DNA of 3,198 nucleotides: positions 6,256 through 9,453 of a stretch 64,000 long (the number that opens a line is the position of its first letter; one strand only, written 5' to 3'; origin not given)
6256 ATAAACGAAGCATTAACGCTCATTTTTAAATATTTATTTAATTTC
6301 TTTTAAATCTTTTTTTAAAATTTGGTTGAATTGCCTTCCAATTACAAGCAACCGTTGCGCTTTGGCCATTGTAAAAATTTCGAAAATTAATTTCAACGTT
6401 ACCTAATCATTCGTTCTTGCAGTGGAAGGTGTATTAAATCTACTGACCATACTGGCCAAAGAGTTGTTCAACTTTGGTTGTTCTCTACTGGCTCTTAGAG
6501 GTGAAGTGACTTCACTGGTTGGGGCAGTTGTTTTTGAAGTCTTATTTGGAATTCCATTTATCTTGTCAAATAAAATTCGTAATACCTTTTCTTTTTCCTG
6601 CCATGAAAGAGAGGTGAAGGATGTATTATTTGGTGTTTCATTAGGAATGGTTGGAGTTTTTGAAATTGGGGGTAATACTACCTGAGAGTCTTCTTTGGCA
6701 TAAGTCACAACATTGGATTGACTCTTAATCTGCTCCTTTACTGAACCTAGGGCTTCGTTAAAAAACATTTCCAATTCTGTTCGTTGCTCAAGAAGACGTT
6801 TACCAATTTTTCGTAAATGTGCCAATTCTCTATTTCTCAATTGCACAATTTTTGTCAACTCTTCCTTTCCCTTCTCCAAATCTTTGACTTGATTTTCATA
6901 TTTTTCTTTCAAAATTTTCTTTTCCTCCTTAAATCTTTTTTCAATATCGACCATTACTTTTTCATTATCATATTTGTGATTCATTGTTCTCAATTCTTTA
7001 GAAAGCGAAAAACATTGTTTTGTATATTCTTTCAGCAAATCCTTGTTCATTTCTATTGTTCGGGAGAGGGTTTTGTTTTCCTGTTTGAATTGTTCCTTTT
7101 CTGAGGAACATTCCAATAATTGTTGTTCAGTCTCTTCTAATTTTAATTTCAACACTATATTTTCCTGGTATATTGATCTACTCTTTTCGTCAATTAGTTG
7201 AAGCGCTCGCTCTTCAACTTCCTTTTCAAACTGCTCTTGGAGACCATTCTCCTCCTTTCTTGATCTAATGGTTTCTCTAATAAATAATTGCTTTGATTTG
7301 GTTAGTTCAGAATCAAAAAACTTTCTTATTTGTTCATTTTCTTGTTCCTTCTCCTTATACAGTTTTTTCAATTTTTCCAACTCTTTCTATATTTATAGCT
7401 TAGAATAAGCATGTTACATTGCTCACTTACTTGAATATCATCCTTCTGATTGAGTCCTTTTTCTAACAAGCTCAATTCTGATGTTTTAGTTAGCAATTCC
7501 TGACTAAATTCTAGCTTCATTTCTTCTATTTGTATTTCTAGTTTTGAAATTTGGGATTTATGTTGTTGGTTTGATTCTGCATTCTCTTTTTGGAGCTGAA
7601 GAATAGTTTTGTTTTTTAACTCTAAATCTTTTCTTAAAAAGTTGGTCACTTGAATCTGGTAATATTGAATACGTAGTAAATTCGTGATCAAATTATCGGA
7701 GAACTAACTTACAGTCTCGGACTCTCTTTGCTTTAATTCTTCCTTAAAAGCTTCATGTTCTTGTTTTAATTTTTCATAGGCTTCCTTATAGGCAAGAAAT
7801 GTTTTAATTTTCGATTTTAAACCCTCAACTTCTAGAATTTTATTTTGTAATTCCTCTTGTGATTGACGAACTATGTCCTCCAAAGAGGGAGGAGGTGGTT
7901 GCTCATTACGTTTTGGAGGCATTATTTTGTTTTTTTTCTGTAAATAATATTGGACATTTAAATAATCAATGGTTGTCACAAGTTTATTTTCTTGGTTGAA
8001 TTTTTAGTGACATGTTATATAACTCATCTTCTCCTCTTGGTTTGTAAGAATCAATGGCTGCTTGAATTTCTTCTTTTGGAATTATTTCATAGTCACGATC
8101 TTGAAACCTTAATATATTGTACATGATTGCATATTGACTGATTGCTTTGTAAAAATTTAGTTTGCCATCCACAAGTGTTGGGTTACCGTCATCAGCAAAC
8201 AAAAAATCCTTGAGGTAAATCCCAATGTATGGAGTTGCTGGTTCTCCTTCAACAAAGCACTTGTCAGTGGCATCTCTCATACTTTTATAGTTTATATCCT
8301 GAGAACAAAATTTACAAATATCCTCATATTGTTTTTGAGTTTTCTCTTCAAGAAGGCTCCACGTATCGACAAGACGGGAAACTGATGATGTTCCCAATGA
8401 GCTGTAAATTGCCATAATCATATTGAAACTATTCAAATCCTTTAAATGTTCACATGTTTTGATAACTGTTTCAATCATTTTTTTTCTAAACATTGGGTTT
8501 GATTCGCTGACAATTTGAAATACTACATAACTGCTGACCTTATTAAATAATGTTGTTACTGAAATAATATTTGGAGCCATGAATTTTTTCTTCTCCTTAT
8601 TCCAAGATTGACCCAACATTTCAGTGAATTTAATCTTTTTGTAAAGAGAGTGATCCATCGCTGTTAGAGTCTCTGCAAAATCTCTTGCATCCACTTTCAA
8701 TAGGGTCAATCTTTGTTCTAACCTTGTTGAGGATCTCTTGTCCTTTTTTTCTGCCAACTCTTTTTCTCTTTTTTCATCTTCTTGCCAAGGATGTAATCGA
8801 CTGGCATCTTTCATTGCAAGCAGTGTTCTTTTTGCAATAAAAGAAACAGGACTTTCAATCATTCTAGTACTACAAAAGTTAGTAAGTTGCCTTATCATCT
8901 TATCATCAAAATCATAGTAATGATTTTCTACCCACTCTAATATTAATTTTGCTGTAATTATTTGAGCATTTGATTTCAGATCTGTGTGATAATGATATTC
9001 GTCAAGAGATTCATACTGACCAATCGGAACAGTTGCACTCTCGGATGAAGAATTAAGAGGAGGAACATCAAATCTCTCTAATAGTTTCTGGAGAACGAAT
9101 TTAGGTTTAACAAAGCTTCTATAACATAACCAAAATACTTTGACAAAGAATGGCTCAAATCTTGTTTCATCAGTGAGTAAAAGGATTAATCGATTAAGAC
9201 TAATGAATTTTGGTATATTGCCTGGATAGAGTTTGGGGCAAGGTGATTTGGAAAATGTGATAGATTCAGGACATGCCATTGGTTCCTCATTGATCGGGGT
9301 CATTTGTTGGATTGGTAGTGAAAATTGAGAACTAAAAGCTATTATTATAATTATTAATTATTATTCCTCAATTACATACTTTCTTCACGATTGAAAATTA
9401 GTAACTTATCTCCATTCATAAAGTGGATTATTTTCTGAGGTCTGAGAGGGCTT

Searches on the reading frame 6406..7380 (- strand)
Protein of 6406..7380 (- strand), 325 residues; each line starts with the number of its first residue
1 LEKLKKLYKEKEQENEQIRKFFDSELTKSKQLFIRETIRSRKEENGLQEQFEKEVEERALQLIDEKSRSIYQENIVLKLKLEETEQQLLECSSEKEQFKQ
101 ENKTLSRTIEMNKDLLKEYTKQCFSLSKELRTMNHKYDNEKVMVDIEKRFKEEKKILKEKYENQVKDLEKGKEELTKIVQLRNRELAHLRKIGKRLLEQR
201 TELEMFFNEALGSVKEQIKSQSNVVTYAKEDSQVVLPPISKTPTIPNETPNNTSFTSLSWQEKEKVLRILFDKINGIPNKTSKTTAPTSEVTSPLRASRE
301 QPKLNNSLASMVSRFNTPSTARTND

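Call 3: search_protein_families(library=pfam, proteins=[window:6406-7380:-], max_evalue=1)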
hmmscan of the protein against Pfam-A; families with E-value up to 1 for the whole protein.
window:6406-7380:- (325 aa): 3 families
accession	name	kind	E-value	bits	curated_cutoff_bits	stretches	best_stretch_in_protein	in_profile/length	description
PF03532.18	OMS28_porin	-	0.018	14.8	27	1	140-225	145-228/253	OMS28 porin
PF14854.11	LURAP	-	0.033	14.5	25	1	170-227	12-65/118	Leucine rich adaptor protein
PF00038.26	Filament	-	0.81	9.7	40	0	7-233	48-280/313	Intermediate filament protein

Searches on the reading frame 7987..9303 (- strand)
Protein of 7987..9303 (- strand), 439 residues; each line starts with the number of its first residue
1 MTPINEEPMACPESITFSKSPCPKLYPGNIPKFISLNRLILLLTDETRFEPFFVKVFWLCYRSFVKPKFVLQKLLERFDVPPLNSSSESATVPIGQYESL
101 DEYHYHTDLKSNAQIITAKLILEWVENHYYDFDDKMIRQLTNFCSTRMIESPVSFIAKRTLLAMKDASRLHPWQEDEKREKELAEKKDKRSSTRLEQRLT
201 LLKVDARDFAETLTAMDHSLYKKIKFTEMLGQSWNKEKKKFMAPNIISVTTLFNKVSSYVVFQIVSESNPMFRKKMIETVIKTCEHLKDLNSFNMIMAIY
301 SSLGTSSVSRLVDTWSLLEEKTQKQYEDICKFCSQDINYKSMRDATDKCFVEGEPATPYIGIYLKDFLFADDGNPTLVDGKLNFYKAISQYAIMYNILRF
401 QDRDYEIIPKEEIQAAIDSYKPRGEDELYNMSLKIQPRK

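Call 3: search_protein_families(library=pfam, proteins=[window:7987-9303:-], max_evalue=1)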
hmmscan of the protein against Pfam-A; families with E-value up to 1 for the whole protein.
window:7987-9303:- (439 aa): 4 families
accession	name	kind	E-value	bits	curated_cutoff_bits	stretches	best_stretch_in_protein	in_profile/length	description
PF00617.24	RasGEF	-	1.9e-49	168.5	23.1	1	208-386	1-179/181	RasGEF domain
PF00618.25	RasGEF_N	-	7e-17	62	28.3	1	34-143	5-106/106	RasGEF N-terminal motif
PF19260.4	DUF5903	-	0.0045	17.4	25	1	254-302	34-82/129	Family of unknown function (DUF5903)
PF04473.18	DUF553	-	0.069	13.1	20.5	0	107-159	8-60/140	Transglutaminase-like domain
